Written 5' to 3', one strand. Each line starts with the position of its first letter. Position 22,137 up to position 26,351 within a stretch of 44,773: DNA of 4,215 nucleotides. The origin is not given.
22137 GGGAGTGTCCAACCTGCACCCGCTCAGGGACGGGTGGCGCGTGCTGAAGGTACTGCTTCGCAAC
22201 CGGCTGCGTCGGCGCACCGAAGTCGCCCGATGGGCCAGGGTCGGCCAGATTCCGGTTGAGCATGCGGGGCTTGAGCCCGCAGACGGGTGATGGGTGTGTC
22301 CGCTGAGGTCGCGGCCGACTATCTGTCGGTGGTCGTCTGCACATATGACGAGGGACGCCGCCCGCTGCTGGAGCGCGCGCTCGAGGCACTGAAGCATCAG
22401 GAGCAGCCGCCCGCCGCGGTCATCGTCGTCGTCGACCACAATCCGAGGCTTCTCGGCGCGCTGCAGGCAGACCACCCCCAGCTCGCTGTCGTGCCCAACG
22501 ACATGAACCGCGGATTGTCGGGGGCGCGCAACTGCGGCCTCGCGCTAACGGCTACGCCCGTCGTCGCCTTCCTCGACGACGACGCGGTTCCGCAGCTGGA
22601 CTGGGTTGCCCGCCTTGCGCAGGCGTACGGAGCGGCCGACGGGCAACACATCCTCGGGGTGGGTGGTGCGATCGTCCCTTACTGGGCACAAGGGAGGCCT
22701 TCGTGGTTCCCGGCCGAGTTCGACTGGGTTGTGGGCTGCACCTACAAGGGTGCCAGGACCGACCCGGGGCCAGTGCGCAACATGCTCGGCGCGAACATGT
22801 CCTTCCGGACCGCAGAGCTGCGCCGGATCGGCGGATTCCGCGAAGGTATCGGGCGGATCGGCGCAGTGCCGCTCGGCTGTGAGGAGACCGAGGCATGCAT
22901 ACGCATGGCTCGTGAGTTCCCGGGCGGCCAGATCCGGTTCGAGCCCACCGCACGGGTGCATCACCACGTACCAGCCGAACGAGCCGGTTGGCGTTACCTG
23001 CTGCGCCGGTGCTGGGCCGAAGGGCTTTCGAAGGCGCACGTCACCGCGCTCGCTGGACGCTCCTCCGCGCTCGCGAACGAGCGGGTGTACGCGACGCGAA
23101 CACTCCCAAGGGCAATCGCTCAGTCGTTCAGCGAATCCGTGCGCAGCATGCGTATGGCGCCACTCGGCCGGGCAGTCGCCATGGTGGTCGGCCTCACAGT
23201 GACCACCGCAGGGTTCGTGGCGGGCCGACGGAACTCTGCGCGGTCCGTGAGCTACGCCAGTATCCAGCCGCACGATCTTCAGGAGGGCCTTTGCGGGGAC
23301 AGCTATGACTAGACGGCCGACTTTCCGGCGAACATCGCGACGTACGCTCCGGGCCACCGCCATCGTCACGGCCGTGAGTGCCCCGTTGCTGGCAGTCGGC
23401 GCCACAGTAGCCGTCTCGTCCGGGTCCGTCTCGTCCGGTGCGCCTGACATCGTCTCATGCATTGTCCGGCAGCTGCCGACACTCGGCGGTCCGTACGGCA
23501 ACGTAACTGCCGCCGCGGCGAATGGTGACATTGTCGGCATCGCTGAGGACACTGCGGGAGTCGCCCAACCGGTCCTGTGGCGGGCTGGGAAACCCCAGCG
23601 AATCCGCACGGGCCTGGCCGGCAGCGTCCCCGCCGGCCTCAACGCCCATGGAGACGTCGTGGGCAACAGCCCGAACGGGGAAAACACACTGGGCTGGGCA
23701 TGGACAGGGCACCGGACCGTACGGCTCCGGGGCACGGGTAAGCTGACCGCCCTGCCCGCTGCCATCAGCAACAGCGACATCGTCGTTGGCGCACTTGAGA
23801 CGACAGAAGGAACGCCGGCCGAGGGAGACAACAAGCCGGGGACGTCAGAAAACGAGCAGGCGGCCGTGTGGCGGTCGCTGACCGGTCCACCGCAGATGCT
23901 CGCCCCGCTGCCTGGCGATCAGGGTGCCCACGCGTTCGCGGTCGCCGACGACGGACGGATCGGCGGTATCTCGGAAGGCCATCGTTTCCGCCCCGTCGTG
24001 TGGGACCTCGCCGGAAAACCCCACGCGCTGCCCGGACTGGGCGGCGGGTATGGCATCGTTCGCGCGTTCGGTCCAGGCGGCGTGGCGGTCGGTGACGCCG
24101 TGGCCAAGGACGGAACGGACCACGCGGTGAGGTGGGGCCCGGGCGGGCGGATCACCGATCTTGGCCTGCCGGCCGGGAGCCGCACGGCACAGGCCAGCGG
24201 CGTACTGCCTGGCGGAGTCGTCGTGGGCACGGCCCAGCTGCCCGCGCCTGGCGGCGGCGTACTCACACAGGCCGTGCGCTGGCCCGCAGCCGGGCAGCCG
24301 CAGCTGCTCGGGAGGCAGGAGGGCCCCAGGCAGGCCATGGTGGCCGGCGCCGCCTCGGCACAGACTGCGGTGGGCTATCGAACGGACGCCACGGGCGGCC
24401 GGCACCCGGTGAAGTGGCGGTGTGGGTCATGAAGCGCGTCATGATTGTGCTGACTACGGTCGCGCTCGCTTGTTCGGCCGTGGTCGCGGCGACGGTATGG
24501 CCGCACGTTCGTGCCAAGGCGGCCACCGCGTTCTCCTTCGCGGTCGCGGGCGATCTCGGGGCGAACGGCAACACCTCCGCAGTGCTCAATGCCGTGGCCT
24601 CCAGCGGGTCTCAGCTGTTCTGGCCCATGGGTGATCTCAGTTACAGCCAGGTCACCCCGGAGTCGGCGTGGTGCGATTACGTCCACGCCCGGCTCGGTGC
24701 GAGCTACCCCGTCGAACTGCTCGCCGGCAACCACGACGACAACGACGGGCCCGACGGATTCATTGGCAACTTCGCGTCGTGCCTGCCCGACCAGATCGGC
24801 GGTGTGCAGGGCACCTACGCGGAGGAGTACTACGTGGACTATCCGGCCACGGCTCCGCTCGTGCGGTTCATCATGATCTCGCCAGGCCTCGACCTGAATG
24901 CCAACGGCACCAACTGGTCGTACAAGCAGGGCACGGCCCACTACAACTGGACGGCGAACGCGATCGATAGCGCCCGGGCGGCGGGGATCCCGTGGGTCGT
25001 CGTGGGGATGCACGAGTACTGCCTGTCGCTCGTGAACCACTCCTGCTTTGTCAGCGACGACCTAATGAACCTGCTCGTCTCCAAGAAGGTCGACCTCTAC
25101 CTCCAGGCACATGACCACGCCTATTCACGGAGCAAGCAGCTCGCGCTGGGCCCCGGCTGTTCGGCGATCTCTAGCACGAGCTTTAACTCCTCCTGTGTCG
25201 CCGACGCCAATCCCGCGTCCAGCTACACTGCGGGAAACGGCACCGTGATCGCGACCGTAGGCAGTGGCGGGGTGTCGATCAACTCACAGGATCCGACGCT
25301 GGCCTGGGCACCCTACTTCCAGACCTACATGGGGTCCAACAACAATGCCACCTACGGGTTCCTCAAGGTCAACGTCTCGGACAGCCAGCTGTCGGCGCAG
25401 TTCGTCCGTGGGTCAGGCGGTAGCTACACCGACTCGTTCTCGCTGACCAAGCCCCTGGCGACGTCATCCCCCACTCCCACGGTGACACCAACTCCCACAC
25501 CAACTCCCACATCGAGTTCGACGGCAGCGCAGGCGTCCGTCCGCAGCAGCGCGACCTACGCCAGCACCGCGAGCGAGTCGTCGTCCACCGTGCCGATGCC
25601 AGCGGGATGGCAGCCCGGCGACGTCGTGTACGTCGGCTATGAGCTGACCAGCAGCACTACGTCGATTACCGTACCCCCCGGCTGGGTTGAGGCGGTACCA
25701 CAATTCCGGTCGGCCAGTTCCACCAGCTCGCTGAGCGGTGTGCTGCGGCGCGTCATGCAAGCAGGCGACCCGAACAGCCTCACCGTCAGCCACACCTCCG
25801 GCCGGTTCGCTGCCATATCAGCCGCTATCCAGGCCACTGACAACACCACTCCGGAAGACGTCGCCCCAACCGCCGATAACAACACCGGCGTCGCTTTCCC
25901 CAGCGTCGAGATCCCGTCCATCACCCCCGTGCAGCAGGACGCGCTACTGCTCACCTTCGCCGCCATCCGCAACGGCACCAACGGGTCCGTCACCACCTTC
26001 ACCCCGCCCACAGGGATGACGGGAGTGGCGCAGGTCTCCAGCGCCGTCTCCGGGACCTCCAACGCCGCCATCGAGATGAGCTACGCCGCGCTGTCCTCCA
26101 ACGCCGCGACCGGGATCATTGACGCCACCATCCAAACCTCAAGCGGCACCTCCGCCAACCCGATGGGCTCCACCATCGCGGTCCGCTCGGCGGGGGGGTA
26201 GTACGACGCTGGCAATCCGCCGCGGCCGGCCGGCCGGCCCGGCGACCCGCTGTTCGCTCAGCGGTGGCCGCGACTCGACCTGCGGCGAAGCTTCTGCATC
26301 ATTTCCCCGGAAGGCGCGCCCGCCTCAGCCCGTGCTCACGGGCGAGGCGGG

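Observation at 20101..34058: Translationally coupled envelope-glycosylation island with a kinase, three phosphoesterases and a CPBP protease (best candidate for an undescribed system)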

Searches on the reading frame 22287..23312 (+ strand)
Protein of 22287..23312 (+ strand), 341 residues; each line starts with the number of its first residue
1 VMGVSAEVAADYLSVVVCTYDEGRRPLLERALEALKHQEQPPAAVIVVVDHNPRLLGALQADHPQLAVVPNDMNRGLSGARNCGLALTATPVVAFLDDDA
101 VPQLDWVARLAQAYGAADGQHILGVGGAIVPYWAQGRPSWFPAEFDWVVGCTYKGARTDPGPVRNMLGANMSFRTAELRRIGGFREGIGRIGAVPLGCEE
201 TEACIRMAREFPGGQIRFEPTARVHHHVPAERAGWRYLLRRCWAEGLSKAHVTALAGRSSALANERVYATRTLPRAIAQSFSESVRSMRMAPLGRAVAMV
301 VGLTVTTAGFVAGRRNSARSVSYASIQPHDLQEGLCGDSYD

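Call 3: search_protein_families(library=pfam, proteins=[window:22287-23312:+], max_evalue=0.01)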
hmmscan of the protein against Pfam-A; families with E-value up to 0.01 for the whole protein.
window:22287-23312:+ (341 aa): 3 families
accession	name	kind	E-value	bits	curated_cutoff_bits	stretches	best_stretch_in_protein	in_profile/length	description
PF00535.33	Glycos_transf_2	-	2.5e-19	70.3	23.3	1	14-175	1-161/168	Glycosyl transferase family 2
PF13641.12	Glyco_tranf_2_3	-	1.8e-07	31.8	27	1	13-142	3-133/230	Glycosyltransferase like family 2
PF12804.13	NTP_transf_3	-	7.1e-05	23.5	27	1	23-120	22-117/160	MobA-like NTP transferase domain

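Call 4: search_protein_families(library=ncbifam, proteins=[window:22287-23312:+], max_evalue=0.01)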
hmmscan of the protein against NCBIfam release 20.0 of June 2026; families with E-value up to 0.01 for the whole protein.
window:22287-23312:+ (341 aa): 10 families
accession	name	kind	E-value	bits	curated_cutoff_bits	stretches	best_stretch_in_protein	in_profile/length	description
NF041394.1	GtaseAglG_Halo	equivalog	3e-59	200.8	440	1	13-313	3-300/304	glucosyl-dolichyl phosphate glucuronosyltransferase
NF041875.1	EPS_EpsD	equivalog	1.5e-22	80.4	370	1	13-290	1-269/325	exopolysaccharide biosynthesis glycosyltransferase EpsD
TIGR03965.1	mycofact_glyco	equivalog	2e-18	66.5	280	1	11-323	74-370/467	mycofactocin biosynthesis glycosyltransferase MftF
NF038302.1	EPS_HpsE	equivalog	1.7e-15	56.8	300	1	13-255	3-251/307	hormogonium polysaccharide biosynthesis glycosyltransferase HpsE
NF007482.0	PRK10073.1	equivalog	3e-06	26.5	423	1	11-100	6-96/334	glycosyltransferase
TIGR03937.1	PgaC_IcaA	equivalog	1.1e-05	24.7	422.3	1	10-186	44-220/407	poly-beta-1,6-N-acetyl-D-glucosamine synthase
NF050050.1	ProtGlycPglI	equivalog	4.2e-05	23.1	500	1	12-100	3-94/306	GalNAc(5)-diNAcBac-PP-undecaprenol beta-1,3-glucosyltransferase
NF038299.1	EPS_HpsN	equivalog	5.4e-05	22.3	425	1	13-116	3-108/317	hormogonium polysaccharide biosynthesis glycosyltransferase HpsN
NF047683.1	TeichurnBiosyTuaG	equivalog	0.0066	16.1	400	1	12-102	7-99/252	teichuronic acid biosynthesis protein TuaG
TIGR01556.1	rhamnosyltran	subfamily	0.0099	15.1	200.55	0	42-113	20-97/281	rhamnosyltransferase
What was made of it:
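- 22287..23312 (+): B-adjacent gene C: GT2b, AglG-like glycosyltransferase with a C-terminal membrane anchor. Predicted to extend the lipid-linked monosaccharide. NCBIfam GtaseAglG_Halo E 3e-59, full length but below cut-off (201 against 440 bits; call 4).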

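Call 70: search_solved_structures(query=window:22287-23312:+, max_evalue=0.001)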
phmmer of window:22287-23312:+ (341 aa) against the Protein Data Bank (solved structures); distinct sequences matched with E-value up to 0.001: 1.
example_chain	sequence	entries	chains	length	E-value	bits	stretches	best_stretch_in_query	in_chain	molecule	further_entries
9jma_A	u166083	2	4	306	0.00037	23.3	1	13-102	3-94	GalNAc(5)-diNAcBac-PP-undecaprenol beta-1,3-glucosyltransferase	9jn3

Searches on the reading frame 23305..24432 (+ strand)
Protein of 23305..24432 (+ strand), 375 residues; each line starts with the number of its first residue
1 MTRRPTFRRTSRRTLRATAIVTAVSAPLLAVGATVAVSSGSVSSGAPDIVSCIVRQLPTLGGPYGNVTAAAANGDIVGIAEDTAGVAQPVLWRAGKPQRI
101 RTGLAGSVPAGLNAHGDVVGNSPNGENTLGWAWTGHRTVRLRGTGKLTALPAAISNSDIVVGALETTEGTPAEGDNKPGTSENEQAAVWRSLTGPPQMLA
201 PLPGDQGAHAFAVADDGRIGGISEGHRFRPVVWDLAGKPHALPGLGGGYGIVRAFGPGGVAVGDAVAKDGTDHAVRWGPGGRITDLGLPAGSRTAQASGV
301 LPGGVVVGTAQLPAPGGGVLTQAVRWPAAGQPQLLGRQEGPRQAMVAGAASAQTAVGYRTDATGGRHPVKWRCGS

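Call 3: search_protein_families(library=pfam, proteins=[window:23305-24432:+], max_evalue=0.01)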
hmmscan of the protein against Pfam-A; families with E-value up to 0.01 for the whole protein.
window:23305-24432:+ (375 aa): 0 families

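Call 4: search_protein_families(library=ncbifam, proteins=[window:23305-24432:+], max_evalue=0.01)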
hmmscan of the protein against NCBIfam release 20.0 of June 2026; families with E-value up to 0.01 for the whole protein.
window:23305-24432:+ (375 aa): 1 family
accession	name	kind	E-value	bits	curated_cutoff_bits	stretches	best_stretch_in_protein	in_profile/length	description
TIGR02913.1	HAF_rpt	repeat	0.00029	20.7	22.65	0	262-287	11-35/39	HAF repeat protein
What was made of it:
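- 23305..24432 (+): D: secreted 7x HAF-type repeat protein with a Tat-like signal. Accessory, not core. HAF_rpt hit below threshold (call 4).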

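Call 40: search_protein_families(library=ncbifam, proteins=[window:23305-24432:+], max_evalue=0.01)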
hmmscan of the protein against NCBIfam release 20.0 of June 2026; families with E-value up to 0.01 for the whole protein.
window:23305-24432:+ (375 aa): 1 family
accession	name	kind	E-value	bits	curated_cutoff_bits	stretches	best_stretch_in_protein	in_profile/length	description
TIGR02913.1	HAF_rpt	repeat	0.00029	20.7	22.65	0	262-287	11-35/39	HAF repeat protein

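Call 68: search_protein_families(library=padloc, proteins=[window:23305-24432:+], max_evalue=0.01)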
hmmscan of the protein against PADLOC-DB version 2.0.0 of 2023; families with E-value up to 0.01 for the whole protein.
window:23305-24432:+ (375 aa): 0 families

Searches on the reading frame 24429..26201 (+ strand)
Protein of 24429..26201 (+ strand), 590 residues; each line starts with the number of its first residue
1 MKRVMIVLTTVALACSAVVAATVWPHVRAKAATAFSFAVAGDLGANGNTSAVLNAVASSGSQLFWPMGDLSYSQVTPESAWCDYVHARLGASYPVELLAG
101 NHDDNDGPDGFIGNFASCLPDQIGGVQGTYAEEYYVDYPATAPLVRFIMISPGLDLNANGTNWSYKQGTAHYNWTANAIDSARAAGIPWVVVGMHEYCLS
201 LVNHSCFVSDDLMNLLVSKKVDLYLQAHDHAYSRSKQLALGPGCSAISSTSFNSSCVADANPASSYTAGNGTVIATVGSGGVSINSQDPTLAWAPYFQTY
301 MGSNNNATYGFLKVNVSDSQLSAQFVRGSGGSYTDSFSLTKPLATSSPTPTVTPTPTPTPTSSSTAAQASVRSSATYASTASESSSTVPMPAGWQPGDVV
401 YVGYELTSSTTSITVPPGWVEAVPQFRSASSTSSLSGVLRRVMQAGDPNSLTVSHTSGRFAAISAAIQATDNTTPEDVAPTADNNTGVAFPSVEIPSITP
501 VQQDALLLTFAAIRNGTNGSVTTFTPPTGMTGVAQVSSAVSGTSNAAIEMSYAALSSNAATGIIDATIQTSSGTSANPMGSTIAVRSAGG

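Call 3: search_protein_families(library=pfam, proteins=[window:24429-26201:+], max_evalue=0.01)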
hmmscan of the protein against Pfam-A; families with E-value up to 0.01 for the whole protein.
window:24429-26201:+ (590 aa): 1 family
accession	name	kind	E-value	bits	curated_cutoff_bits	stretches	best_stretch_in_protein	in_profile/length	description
PF00149.33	Metallophos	-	5.1e-08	34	21.5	1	36-232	2-191/191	Calcineurin-like phosphoesterase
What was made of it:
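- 24429..26201 (+): E: secreted calcineurin-like metallophosphatase, followed by a Pro/Thr linker and a Ser/Thr-rich C-terminal domain. Accessory, not core. PF00149 E 5e-8 (call 3).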

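Call 4: search_protein_families(library=ncbifam, proteins=[window:24429-26201:+], max_evalue=0.01)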
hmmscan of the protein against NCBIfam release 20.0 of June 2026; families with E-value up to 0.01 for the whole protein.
window:24429-26201:+ (590 aa): 0 families

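Call 40: search_protein_families(library=ncbifam, proteins=[window:24429-26201:+], max_evalue=0.01)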
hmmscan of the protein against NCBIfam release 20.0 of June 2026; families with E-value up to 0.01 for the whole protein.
window:24429-26201:+ (590 aa): 0 families

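Call 68: search_protein_families(library=padloc, proteins=[window:24429-26201:+], max_evalue=0.01)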
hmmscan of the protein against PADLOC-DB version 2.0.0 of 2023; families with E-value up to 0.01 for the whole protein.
window:24429-26201:+ (590 aa): 0 families
